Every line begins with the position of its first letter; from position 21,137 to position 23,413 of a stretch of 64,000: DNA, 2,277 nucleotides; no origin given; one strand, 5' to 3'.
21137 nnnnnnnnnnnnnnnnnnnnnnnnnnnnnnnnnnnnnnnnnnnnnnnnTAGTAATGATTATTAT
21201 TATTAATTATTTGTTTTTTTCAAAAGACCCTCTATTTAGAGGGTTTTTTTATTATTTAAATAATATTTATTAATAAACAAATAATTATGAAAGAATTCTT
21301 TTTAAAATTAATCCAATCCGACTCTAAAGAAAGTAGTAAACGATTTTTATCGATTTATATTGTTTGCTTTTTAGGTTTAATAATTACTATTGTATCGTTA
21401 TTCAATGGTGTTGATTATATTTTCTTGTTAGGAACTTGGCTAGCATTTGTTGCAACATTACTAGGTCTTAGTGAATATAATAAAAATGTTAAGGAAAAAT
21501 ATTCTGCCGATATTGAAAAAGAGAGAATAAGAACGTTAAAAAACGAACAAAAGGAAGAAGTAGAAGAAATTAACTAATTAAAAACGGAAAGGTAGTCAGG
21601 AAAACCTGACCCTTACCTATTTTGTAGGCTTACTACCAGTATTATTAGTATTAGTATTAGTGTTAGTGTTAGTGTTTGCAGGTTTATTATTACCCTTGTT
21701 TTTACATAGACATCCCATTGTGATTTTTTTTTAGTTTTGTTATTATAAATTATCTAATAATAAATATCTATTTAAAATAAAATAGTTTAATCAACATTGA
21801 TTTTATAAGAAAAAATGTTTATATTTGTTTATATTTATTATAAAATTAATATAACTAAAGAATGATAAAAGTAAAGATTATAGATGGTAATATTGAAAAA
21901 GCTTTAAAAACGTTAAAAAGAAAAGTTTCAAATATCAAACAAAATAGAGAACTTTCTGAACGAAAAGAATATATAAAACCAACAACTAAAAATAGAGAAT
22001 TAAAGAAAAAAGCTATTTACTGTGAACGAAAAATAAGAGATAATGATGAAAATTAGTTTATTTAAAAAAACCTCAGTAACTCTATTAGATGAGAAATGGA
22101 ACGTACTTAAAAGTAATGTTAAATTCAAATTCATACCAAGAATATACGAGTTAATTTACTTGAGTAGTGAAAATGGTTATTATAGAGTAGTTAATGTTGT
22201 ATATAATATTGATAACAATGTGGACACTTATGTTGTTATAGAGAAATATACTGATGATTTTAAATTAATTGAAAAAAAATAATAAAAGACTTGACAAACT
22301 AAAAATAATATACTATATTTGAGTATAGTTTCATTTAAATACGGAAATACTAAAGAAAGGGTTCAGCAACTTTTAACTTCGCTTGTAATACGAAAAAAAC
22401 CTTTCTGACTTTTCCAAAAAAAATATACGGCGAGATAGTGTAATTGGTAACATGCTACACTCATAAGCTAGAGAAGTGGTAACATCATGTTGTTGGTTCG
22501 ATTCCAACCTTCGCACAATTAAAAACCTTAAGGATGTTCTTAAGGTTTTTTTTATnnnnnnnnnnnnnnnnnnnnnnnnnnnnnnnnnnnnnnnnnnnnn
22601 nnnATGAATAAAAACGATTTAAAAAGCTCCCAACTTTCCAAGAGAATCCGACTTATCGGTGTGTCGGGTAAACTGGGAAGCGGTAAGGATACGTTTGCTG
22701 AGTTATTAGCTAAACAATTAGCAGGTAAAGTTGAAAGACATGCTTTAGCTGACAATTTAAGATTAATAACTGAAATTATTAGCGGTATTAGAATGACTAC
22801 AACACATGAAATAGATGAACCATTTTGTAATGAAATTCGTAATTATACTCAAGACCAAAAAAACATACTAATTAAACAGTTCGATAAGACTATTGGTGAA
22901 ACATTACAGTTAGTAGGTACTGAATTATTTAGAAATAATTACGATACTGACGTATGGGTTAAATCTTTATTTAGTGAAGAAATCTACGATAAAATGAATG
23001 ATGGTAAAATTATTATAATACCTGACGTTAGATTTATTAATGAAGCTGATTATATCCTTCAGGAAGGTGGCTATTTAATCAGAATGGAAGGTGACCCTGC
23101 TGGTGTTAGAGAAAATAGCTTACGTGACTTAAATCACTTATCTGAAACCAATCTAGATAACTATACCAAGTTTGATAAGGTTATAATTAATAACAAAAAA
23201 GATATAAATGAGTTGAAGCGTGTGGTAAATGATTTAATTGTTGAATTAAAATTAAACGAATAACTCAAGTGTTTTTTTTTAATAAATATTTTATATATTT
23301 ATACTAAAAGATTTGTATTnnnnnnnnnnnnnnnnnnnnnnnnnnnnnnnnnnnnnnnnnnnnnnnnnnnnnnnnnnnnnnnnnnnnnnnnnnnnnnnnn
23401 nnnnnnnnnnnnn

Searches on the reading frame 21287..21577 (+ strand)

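Call 57: search_protein_families(library=pfam, proteins=[window:21287-21577:+], max_evalue=1)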
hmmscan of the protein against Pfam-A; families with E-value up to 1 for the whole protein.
window:21287-21577:+ (96 aa): 4 families
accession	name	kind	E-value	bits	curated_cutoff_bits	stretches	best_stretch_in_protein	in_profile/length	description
PF05975.17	EcsB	-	0.017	14.5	30.7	1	13-83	156-225/383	Bacterial ABC transporter protein EcsB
PF17555.7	TssN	-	0.026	14.4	30.3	1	6-78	18-89/274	Type VI secretion system, TssN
PF20040.4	DUF6442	-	0.036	14.7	25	1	15-66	23-73/102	Family of unknown function (DUF6442)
PF18181.6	SLATT_1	-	0.11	13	26.3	1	10-93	18-100/122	SMODS and SLOG-associating 2TM effector domain 1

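Call 58: search_protein_families(library=phrogs, proteins=[window:21287-21577:+], max_evalue=0.01)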
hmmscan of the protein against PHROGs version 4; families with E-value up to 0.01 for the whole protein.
window:21287-21577:+ (96 aa): 0 families

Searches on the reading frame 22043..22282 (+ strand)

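Call 57: search_protein_families(library=pfam, proteins=[window:22043-22282:+], max_evalue=1)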
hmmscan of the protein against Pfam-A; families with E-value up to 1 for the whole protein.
window:22043-22282:+ (79 aa): 0 families

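Call 58: search_protein_families(library=phrogs, proteins=[window:22043-22282:+], max_evalue=0.01)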
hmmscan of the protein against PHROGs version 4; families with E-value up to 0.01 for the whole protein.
window:22043-22282:+ (79 aa): 1 family
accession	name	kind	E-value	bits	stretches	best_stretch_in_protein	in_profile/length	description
phrog_24992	-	unknown function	0.0095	16.9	1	24-64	18-61/80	-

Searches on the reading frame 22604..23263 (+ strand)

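Call 57: search_protein_families(library=pfam, proteins=[window:22604-23263:+], max_evalue=1)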
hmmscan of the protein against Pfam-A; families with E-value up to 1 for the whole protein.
window:22604-23263:+ (219 aa): 6 families
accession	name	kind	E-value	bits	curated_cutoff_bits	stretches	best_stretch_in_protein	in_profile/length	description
PF21448.3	DNMK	-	3e-13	50.3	27.1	2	86-205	119-230/232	Deoxynucleotide monophosphate kinase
PF13238.12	AAA_18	-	0.00085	20.2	29.4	1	18-91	1-78/128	AAA domain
PF04275.20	P-mevalo_kinase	-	0.0012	19.2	33.8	1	20-98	1-72/114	Phosphomevalonate kinase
PF01712.25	dNK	-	0.013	15.7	27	1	18-51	1-34/203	Deoxynucleoside kinase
PF20720.3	nSTAND3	-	0.067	13.3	27.2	1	16-60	18-62/155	Novel STAND NTPase 3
PF02367.23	TsaE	-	0.097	13.1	26.6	1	13-40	19-46/128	Threonylcarbamoyl adenosine biosynthesis protein TsaE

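Call 58: search_protein_families(library=phrogs, proteins=[window:22604-23263:+], max_evalue=0.01)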
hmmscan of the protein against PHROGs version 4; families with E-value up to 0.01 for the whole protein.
window:22604-23263:+ (219 aa): 1 family
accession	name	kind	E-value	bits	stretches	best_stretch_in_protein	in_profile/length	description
phrog_139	-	other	1.7e-37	130.6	1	8-217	76-265/342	deoxynucleoside monophosphate kinase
